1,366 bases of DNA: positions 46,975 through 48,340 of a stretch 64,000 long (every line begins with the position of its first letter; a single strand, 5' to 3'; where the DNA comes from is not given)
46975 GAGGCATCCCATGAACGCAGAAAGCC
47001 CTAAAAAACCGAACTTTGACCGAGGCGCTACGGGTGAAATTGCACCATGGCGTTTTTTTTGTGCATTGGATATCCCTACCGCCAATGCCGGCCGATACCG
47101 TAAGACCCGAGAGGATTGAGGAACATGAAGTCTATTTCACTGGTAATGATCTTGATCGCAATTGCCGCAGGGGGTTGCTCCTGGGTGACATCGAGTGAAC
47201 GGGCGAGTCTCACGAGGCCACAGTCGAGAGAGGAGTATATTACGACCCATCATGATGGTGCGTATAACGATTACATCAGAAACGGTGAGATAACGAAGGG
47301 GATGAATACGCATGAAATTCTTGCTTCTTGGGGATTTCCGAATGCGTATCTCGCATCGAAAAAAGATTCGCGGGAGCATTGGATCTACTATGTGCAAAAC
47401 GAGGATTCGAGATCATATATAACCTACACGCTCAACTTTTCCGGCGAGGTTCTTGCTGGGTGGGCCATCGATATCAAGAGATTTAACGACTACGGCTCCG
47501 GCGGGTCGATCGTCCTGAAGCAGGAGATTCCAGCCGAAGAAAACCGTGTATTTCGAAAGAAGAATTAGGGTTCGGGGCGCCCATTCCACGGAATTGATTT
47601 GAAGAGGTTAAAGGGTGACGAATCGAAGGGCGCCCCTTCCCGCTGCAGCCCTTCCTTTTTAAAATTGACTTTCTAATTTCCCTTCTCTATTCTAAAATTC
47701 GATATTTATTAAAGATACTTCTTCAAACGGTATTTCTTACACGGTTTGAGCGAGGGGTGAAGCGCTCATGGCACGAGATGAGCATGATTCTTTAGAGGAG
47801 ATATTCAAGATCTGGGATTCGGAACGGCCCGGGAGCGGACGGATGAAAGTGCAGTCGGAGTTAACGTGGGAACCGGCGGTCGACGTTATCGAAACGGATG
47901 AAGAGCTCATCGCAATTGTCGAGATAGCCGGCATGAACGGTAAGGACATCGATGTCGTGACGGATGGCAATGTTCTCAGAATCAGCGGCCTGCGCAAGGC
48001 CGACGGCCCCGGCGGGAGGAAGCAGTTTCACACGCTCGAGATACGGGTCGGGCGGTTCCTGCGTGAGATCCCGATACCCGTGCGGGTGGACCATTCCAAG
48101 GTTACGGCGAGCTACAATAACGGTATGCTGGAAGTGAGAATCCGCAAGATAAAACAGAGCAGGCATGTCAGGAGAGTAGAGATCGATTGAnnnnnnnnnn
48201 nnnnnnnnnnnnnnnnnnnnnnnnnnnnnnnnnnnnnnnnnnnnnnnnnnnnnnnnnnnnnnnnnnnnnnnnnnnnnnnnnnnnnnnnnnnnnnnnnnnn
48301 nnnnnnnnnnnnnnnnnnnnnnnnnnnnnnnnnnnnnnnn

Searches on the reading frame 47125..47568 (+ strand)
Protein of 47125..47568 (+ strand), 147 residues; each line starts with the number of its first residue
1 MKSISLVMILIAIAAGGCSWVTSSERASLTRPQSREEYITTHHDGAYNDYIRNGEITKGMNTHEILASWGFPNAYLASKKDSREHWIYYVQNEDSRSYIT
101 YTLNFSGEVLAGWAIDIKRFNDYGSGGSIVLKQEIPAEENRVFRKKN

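Call 8: search_protein_families(library=pfam, proteins=[window:47125-47568:+], max_evalue=1)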
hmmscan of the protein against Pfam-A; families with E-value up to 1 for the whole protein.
window:47125-47568:+ (147 aa): 1 family
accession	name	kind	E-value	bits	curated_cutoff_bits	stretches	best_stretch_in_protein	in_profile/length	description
PF20174.4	DUF6540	-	0.024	15.4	27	1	76-133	3-61/120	Family of unknown function (DUF6540)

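Call 9: find_homologous_proteins(query=window:47125-47568:+, max_evalue=0.001)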
Query window:47125-47568:+ (147 aa): 13 proteins with E <= 0.001 among 24 candidates.
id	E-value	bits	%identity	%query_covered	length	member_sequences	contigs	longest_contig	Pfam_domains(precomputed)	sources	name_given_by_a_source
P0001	5.4e-76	271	94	86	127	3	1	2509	-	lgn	-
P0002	2.4e-75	269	80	100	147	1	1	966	-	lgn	-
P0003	5.2e-64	233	72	98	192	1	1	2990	-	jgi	jgi:hypothetical protein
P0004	3.4e-59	217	66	99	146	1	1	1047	-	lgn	-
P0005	6.3e-59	216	64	99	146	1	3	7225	-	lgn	-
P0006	2.6e-53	198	61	99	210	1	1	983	-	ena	-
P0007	3.3e-51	191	57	95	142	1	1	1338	-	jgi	jgi:hypothetical protein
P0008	4.3e-38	148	54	83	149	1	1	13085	-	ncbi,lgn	-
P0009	1.9e-35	140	53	83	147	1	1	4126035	-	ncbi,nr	ncbi:MAG: hypothetical protein JSV33_02720 [bacterium]|nr:MAG: hypothetical protein JSV33_02720 [bac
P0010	4.4e-31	126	46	90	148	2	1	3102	-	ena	-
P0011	2.2e-30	123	47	81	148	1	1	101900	-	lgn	-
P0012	8.6e-29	118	48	79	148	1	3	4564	-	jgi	-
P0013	9.4e-17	79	39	77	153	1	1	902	-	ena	-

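Call 12: find_related_loci(query=A1, collection=genome_contigs, flank=4000)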
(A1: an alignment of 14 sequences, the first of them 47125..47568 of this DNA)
Query A1 (147 aa) in genome_contigs; peptide patterns used: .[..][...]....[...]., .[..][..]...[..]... (x = any residue, [..] = any of these).
74 stretches matched a pattern; 28 encode a relative of the query (tblastn E <= 1e-3); 28 distinct loci.
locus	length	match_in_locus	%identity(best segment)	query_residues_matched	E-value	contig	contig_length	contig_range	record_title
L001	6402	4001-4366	54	1-122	6e-45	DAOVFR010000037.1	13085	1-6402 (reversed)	MAG TPA_asm: Candidatus Krumholzibacteriota bacterium isolate CSMAG_1114 CSMAG_1114_k141_138208_length_13085_cov_9.0000,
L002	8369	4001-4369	53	1-122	2e-42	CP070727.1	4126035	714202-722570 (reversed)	MAG: bacterium isolate bin44 chromosome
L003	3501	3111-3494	45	1-126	4e-36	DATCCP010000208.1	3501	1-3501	MAG TPA_asm: Candidatus Krumholzibacteriaceae bacterium isolate SMAG_U7702 k141_350934, whole genome shotgun sequence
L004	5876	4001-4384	44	1-126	5e-36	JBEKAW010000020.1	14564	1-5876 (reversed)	MAG: Candidatus Krumholzibacteriaceae bacterium isolate SPRUCE 121 SPRUCE_121_20, whole genome shotgun sequence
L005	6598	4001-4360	46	18-136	2e-34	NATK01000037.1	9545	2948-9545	MAG: Candidatus Latescibacteria bacterium 4484_7 ex4484_7_scaffold_5168, whole genome shotgun sequence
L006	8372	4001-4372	46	2-124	3e-34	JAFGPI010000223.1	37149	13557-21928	MAG: Candidatus Krumholzibacteriota bacterium isolate Zod_Metabat.682 k87_13348585, whole genome shotgun sequence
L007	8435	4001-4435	43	2-146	2e-33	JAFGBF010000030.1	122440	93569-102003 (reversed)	MAG: Candidatus Krumholzibacteriota bacterium isolate Zod_Metabat.1015 k87_13032387, whole genome shotgun sequence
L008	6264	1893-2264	44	1-122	1e-32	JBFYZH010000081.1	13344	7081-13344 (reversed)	MAG: Candidatus Krumholzibacteriota bacterium isolate PPR_0430 k121_1010664, whole genome shotgun sequence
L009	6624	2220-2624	41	1-136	5e-32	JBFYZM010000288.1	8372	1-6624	MAG: Candidatus Krumholzibacteriota bacterium isolate PPR_0435 k121_7264576, whole genome shotgun sequence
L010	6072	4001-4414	39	1-138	1e-31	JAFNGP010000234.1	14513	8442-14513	Bacterium isolate bin_45 PROKKA_contig000234, whole genome shotgun sequence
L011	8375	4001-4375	42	1-123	6e-31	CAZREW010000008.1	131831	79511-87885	MAG TPA_asm: uncultured bacterium isolate binchicken_co150_728 genome assembly, contig: NODE_144_length_131831_cov_12.83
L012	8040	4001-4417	38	2-133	4e-31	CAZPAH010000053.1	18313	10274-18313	MAG TPA_asm: uncultured bacterium isolate binchicken_co129_916 genome assembly, contig: NODE_8899_length_18313_cov_4.630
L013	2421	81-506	37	2-136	6e-31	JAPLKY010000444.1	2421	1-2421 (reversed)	MAG: Candidatus Krumholzibacteriia bacterium isolate LacPavin_0920_SED1_MAG_62_8 LacPavin_0920_SED1_scaffold_600354, who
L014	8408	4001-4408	38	2-137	2e-30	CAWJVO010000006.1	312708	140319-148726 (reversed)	MAG: uncultured bacterium isolate MFD04716.bin.3.15 genome assembly, contig: contig_2333, whole genome shotgun sequence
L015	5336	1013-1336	44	17-124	2e-29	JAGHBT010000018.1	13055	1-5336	MAG: bacterium isolate AUK263 PB_MBMC_217_c_000000000001, whole genome shotgun sequence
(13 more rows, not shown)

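Call 13: find_related_loci(query=A1, collection=metagenome_contigs, flank=4000)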
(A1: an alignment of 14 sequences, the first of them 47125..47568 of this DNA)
Query A1 (147 aa) in metagenome_contigs; peptide patterns used: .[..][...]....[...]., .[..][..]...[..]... (x = any residue, [..] = any of these).
108 stretches matched a pattern; 51 encode a relative of the query (tblastn E <= 1e-3); 51 distinct loci.
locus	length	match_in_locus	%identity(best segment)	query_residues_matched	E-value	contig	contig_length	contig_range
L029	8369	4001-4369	53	1-122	4e-43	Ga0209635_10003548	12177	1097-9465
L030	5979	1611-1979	53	1-122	4e-43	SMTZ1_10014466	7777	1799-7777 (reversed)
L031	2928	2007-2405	46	1-136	4e-38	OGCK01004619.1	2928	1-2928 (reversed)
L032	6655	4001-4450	42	1-146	3e-36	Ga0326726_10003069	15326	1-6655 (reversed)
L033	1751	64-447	46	1-126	5e-37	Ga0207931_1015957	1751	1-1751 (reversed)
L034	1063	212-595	45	1-126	1e-37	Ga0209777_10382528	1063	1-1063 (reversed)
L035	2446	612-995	44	1-126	4e-36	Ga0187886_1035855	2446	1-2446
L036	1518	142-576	42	1-146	2e-36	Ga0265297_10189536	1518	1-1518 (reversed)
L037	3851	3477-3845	46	1-119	9e-36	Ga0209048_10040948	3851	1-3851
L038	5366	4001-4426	41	1-141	1e-35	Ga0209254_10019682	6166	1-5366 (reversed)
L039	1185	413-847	41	1-146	2e-36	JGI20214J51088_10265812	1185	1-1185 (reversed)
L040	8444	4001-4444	40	3-146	5e-35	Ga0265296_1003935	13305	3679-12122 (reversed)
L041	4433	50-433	43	1-124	9e-35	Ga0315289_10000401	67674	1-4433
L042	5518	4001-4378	45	1-124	6e-34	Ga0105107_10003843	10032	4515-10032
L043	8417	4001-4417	40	1-138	3e-33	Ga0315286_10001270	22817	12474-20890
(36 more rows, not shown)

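Call 15: find_encoding_contigs(protein=P0003, flank=3000, max_places=3)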
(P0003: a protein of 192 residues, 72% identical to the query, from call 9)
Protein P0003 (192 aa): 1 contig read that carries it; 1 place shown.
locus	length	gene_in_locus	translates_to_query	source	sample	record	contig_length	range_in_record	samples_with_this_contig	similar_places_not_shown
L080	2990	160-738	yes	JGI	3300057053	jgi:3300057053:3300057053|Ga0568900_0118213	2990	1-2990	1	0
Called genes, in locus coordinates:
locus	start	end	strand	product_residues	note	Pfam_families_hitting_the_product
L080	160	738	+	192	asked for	-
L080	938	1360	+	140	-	PF17886:ArsA_HSP20 (faint), PF00011:HSP20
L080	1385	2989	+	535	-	?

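Call 16: find_encoding_contigs(protein=P0002, flank=3000, max_places=3)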
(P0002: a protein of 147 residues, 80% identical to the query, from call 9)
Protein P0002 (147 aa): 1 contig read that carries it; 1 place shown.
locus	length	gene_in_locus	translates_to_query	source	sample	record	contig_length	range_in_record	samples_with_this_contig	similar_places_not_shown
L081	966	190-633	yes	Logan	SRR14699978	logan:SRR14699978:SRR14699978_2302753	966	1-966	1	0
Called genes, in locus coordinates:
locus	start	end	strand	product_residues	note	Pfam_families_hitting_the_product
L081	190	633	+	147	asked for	-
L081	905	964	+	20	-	?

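Call 17: find_encoding_contigs(protein=P0001, flank=3000, max_places=3)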
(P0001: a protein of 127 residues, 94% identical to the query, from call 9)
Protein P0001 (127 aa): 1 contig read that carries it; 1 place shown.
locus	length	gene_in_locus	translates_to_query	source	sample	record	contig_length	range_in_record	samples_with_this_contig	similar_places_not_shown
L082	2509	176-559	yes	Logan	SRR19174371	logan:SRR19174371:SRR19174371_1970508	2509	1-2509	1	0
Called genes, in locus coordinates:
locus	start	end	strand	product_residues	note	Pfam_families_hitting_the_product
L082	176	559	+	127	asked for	-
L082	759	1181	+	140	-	PF00011:HSP20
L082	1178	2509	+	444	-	?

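Call 18: find_encoding_contigs(protein=P0005, flank=3000, max_places=3)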
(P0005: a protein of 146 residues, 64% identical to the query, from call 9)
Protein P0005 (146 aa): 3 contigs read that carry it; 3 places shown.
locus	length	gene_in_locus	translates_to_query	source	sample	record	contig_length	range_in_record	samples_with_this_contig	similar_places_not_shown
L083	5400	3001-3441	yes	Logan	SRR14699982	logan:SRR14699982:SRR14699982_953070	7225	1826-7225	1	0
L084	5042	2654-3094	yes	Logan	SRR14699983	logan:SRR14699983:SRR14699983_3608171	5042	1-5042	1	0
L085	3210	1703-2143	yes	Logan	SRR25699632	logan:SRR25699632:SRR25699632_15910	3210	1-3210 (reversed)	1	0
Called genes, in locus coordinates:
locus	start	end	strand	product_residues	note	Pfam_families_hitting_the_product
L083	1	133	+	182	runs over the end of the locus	-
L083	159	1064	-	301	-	PF01904:DUF72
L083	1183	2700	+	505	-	PF13231:PMT_2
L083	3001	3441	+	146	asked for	-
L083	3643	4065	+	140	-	PF00011:HSP20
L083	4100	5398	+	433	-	?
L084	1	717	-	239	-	?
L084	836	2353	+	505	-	PF13231:PMT_2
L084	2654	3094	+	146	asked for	-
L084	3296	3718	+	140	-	PF00011:HSP20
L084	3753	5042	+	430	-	?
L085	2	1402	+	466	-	?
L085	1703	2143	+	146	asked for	-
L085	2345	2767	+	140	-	PF00011:HSP20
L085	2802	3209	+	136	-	?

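Call 19: find_encoding_contigs(protein=P0004, flank=3000, max_places=3)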
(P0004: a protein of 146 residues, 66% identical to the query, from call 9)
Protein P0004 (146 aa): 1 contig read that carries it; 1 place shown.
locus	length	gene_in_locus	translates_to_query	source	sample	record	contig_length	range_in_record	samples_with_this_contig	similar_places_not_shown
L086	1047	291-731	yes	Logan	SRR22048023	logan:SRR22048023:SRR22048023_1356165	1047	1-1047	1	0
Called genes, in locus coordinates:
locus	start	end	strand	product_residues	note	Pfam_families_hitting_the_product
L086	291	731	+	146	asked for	-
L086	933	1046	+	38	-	?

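Call 20: find_encoding_contigs(protein=P0006, flank=3000, max_places=3)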
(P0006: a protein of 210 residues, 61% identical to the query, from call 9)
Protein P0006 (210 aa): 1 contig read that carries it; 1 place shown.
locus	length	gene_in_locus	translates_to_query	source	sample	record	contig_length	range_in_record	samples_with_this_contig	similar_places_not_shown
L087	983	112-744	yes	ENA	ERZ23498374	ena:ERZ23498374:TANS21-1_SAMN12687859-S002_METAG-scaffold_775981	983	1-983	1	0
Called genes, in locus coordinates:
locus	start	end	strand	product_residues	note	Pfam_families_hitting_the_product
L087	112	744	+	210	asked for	-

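Call 21: find_encoding_contigs(protein=P0007, flank=3000, max_places=3)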
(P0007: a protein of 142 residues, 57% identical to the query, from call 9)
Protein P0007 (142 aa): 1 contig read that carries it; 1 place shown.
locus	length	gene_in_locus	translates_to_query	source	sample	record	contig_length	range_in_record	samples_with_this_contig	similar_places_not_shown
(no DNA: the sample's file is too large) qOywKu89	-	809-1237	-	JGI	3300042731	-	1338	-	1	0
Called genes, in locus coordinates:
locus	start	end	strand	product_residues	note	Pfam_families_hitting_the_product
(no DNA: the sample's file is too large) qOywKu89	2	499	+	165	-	?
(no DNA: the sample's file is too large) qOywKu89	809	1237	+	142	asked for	-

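Call 53: predict_structure(alignment_id=A1)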
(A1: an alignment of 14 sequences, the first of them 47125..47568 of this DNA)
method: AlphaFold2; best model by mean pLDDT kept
length: 147 residues; sequences in the alignment: 14
mean_pLDDT: 56.9   pTM: 0.47
mean pLDDT of the five models: 56.9, 54.9, 51.5, 49.3, 46.2
residues with pLDDT >= 90: 0; 70-90: 25; 50-70: 76; < 50: 46
segments of 3 or more residues with pLDDT < 50: 16-31, 123-147
pLDDT, mean of each block of 10 residues (from residue 1): 54 50 40 60 60 67 65 59 66 60 77 73 42 38 39
secondary structure, 60 per line:
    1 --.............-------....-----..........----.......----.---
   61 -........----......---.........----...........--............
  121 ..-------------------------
elements in order: H3-15 H23-26 H32-41 H46-52 H62-69 E74-79 E83-91 E96-106 E109-119

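Call 55: search_solved_structures(query=A1, max_evalue=10)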
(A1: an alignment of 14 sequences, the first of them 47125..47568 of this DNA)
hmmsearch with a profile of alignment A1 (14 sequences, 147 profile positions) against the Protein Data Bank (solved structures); distinct sequences matched with E-value up to 10: 1.
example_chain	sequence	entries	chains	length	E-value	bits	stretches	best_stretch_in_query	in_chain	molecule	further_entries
6dd8_A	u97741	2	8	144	0.32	13.8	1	98-142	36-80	Synaptonemal complex protein 3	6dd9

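Call 56: search_protein_families(library=ncbifam, proteins=[window:47125-47568:+], max_evalue=10)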
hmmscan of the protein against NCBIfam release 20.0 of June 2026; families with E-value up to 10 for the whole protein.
window:47125-47568:+ (147 aa): 0 families

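Call 63: fold_search(model_id=the predicted structure, library=pdb)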
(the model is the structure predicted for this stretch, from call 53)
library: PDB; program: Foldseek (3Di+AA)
matches with E <= 10: 369; with E <= 0.001: 0
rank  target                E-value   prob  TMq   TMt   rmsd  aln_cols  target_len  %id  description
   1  9bk6_A                1.8e-01  0.63  0.27  0.37   7.3        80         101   16  Structure of B10_CYTX binder-complex (released 2024-10-09)
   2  9azz_C                2.2e-01  0.54  0.21  0.19   8.1        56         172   14  Crystal structure of outer membrane lipoprotein carrier protein (LolA) from Ehrlichia ruminantium (released 2024-03-20)
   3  4r80_A                3.2e-01  0.47  0.25  0.44   9.0        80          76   10  Crystal Structure of a De Novo Designed Beta Sheet Protein, Cystatin Fold, Northeast Structural Genomics Consortium (N (released 2014-09-24)
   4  5tph_B                3.6e-01  0.60  0.31  0.37  13.2       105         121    8  Crystal structure of a de novo designed protein homodimer with curved beta-sheet (released 2017-01-25)
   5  9azz_B                3.8e-01  0.33  0.23  0.20  10.0        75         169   13  Crystal structure of outer membrane lipoprotein carrier protein (LolA) from Ehrlichia ruminantium (released 2024-03-20)
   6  4dm5_D                4.6e-01  0.38  0.26  0.38   5.7        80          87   20  Putative Osmotically inducible lipoprotein OsmE characterization by Xray crystallography (released 2012-03-07)
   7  9azz_A                5.1e-01  0.25  0.22  0.19   8.6        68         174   13  Crystal structure of outer membrane lipoprotein carrier protein (LolA) from Ehrlichia ruminantium (released 2024-03-20)
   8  3fka_B                5.8e-01  0.18  0.24  0.29  14.4       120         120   14  CRYSTAL STRUCTURE OF A NTF-2 LIKE PROTEIN OF UNKNOWN FUNCTION (SPO1084) FROM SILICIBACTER POMEROYI DSS-3 AT 1.69 A RES (released 2009-02-24)
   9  9c89                  6.1e-01  0.41  0.22  0.20   8.0        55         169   18  Crystal structure of outer membrane lipoprotein carrier protein (LolA) from Ehrlichia chaffeensis (released 2024-06-19)
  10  4dm5_B                6.1e-01  0.30  0.26  0.35   5.8        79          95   20  Putative Osmotically inducible lipoprotein OsmE characterization by Xray crystallography (released 2012-03-07)
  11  5kph_MODEL_1_A        6.1e-01  0.23  0.25  0.39  12.9        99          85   14  Solution NMR Structure of Denovo Beta Sheet Design Protein, Northeast Structural Genomics Consortium (NESG) Ta (released 2016-09-28)
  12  3fka_A                6.1e-01  0.16  0.24  0.29  14.2       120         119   14  CRYSTAL STRUCTURE OF A NTF-2 LIKE PROTEIN OF UNKNOWN FUNCTION (SPO1084) FROM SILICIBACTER POMEROYI DSS-3 AT 1.69 A RES (released 2009-02-24)
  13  4dm5_A                6.9e-01  0.33  0.26  0.38   5.7        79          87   20  Putative Osmotically inducible lipoprotein OsmE characterization by Xray crystallography (released 2012-03-07)
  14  6exp_B                7.8e-01  0.21  0.29  0.37   7.8        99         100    8  Crystal structure of the SIRV3 AcrID1 (gp02) anti-CRISPR protein (released 2018-01-31)
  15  8u72_D                7.8e-01  0.08  0.18  0.09  12.6       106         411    7  Cryo-EM structure of the SPARTA oligomer with guide RNA and target DNA (released 2024-06-12)
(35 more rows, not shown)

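Call 75: find_homologous_proteins(query=A1, max_evalue=0.001)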
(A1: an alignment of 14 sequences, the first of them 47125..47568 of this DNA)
Query A1 (14 sequences) (147 aa, profile of the alignment): 282 proteins with E <= 0.001 among 8000 candidates; the best 120 are listed.
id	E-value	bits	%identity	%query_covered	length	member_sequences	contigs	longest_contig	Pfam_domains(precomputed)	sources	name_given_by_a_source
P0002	6.5e-68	245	80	100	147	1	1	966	-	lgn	-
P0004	8.0e-68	245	66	99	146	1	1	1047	-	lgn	-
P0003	6.3e-66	238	72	98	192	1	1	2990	-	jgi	jgi:hypothetical protein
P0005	9.9e-66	238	64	99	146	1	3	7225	-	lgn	-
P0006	1.8e-64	234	61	99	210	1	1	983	-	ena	-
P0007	2.7e-63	230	57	95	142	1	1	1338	-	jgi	jgi:hypothetical protein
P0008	4.6e-61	223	54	83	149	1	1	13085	-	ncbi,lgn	-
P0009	1.2e-60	221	53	83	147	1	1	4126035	-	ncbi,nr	ncbi:MAG: hypothetical protein JSV33_02720 [bacterium]|nr:MAG: hypothetical protein JSV33_02720 [bac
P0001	6.9e-59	216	94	86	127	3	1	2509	-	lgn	-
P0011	2.5e-58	214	47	81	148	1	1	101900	-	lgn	-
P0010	9.2e-57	209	46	90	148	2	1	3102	-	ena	-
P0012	2.4e-56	207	48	79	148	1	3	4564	-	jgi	-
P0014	2.4e-56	207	53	83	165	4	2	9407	-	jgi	-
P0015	1.0e-55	205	48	90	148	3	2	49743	-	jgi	-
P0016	2.6e-55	204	46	93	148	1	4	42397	-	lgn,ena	-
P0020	7.4e-55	202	46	93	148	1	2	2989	-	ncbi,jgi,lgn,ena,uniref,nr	ncbi:MAG TPA: hypothetical protein ENO08_06230 [Candidatus Eisenbacteria bacterium]|uniref:Outer mem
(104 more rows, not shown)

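Call 77: list_cluster_members(proteins=[P0020])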
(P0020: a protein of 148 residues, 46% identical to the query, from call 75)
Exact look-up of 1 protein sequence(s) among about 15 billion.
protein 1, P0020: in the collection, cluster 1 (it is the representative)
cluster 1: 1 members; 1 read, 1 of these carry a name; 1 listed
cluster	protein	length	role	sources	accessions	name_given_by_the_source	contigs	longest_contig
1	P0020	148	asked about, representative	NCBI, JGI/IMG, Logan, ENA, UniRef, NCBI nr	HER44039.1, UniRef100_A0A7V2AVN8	MAG TPA: hypothetical protein ENO08_06230 [Candidatus Eisenbacteria bacterium] | Outer membrane protein assembly factor BamE n=1 Tax=Eiseniibacteriota bacterium ... | hypothetical protein [Candidatus Eisenbacteria bacterium]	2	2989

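Call 85: predict_structure(alignment_id=A8)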
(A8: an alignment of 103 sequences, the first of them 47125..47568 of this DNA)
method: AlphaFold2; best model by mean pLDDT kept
length: 147 residues; sequences in the alignment: 103
mean_pLDDT: 80.7   pTM: 0.65
mean pLDDT of the five models: 80.7, 80.4, 78.9, 78.6, 78.5
residues with pLDDT >= 90: 78; 70-90: 33; 50-70: 14; < 50: 22
segments of 3 or more residues with pLDDT < 50: 125-128, 130-147
pLDDT, mean of each block of 10 residues (from residue 1): 78 70 87 97 96 97 97 91 92 84 95 89 50 39 37
secondary structure, 60 per line:
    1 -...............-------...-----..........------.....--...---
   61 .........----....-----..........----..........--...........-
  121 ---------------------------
elements in order: H2-16 E24-26 H32-41 H48-52 E55-57 H62-69 E74-77 E83-92 E97-106 E109-119

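Call 88: fold_search(model_id=the predicted structure, library=pdb)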
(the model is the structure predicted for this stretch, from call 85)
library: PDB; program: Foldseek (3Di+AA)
matches with E <= 10: 448; with E <= 0.001: 0
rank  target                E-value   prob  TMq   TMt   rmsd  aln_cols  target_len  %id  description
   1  4dm5_A                6.2e-03  1.00  0.36  0.58   4.5        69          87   17  Putative Osmotically inducible lipoprotein OsmE characterization by Xray crystallography (released 2012-03-07)
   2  4dm5_D                6.2e-03  1.00  0.37  0.59   7.8        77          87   17  Putative Osmotically inducible lipoprotein OsmE characterization by Xray crystallography (released 2012-03-07)
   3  4dm5_B                7.0e-03  1.00  0.36  0.54   4.5        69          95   17  Putative Osmotically inducible lipoprotein OsmE characterization by Xray crystallography (released 2012-03-07)
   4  5wam_B                1.0e-02  0.99  0.32  0.46   6.6        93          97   15  Structure of BamE from Neisseria gonorrhoeae (released 2017-12-06)
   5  5wam_A                1.7e-02  0.98  0.31  0.41   6.5        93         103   16  Structure of BamE from Neisseria gonorrhoeae (released 2017-12-06)
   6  3e2k_C                1.3e-01  0.63  0.22  0.20  12.8        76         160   21  Crystal Structure of the KPC-2 Beta-lactamase/Beta-lactamase inhibitor protein (BLIP) (released 2009-08-04)
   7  3df6_B                1.6e-01  0.94  0.34  0.48   3.3        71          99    7  The thermo- and acido-stable ORF-99 from the archaeal virus AFV1 (released 2009-06-16)
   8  3e2k_D                1.7e-01  0.66  0.29  0.27   6.1        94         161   12  Crystal Structure of the KPC-2 Beta-lactamase/Beta-lactamase inhibitor protein (BLIP) (released 2009-08-04)
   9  9vnj_B                1.8e-01  0.66  0.28  0.40   5.7        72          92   15  Crystal structure of the transmembrane domain of trimeric autotransporter adhesin AtaA in complex with the N-terminal  (released 2025-10-08)
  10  3d4e                  2.5e-01  0.93  0.32  0.29   3.3        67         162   16  Crystal structure of putative beta-lactamase inhibitor protein (NP_721579.1) from STREPTOCOCCUS MUTANS at 1.40 A resolut (released 2008-07-08)
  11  4ygt                  2.7e-01  0.84  0.28  0.28   4.0        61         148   10  Crystal structure of a DUF4309 family protein (YjgB) from Bacillus subtilis subsp. subtilis str. 168 at 2.13 A resolutio (released 2015-03-18)
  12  3djw_A                3.6e-01  0.82  0.31  0.45   3.6        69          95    9  The thermo- and acido-stable ORF-99 from the archaeal virus AFV1 (released 2009-06-16)
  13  3df6_A                3.8e-01  0.63  0.30  0.42   3.6        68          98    9  The thermo- and acido-stable ORF-99 from the archaeal virus AFV1 (released 2009-06-16)
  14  3e2l_D                4.1e-01  0.57  0.30  0.28   6.0        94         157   12  Crystal Structure of the KPC-2 Beta-lactamase/Beta-lactamase inhibitor protein (BLIP) (released 2009-08-04)
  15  8z6f_A                4.9e-01  0.35  0.21  0.05   7.2        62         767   13  Structure of polycystin-1/polycystin-2 complex with PI(4)P-bound (released 2025-04-23)
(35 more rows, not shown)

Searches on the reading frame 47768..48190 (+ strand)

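Call 8: search_protein_families(library=pfam, proteins=[window:47768-48190:+], max_evalue=1)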
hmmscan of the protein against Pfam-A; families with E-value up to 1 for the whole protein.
window:47768-48190:+ (140 aa): 2 families
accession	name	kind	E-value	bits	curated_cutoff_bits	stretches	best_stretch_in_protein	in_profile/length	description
PF00011.27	HSP20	-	4.8e-14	52.7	20.8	1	41-139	3-101/102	Hsp20/alpha crystallin family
PF17886.7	ArsA_HSP20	-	9.3e-05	22.4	22.5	1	88-124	25-62/63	HSP20-like domain found in ArsA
